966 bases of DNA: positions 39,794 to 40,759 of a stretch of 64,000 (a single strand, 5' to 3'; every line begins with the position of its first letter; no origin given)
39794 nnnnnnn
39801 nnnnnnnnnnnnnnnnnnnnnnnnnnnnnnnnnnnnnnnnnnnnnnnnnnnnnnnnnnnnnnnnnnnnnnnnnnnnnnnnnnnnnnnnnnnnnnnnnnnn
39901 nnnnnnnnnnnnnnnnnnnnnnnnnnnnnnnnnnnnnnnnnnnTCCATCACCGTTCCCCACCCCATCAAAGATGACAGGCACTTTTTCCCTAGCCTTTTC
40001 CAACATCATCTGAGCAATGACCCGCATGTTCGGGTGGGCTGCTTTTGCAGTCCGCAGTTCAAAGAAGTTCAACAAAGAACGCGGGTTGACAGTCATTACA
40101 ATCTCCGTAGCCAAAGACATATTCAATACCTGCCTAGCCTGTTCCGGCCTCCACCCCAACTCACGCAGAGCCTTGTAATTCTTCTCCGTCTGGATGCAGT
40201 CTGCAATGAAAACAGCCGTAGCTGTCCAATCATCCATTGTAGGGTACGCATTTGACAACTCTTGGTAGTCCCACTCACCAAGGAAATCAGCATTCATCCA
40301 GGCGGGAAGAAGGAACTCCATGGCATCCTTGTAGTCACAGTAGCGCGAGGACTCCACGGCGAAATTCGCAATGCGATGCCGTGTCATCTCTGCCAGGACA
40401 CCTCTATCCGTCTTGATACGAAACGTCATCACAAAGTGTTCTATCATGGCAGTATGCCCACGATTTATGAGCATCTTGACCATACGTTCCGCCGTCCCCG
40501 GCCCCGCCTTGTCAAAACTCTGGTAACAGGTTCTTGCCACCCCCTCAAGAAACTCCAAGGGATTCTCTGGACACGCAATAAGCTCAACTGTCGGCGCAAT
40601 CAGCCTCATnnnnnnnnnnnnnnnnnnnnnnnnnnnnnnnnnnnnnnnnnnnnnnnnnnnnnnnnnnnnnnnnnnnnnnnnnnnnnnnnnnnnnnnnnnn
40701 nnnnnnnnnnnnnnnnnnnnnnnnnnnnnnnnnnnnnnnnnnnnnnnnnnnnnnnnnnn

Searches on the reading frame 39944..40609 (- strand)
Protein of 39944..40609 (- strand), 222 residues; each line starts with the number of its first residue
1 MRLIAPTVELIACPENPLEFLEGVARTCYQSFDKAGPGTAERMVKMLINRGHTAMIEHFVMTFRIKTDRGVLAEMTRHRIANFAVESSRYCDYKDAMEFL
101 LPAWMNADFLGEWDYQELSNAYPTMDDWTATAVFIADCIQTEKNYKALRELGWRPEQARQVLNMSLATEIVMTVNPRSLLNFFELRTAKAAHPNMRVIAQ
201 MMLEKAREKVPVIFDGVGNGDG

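Call 56: search_protein_families(library=pfam, proteins=[window:39944-40609:-], max_evalue=0.01)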
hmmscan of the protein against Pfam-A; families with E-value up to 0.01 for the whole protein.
window:39944-40609:- (222 aa): 1 family
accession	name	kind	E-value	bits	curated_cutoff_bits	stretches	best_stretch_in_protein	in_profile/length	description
PF02511.20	Thy1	-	1.6e-45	155.7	24.8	1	9-212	1-191/191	Thymidylate synthase complementing protein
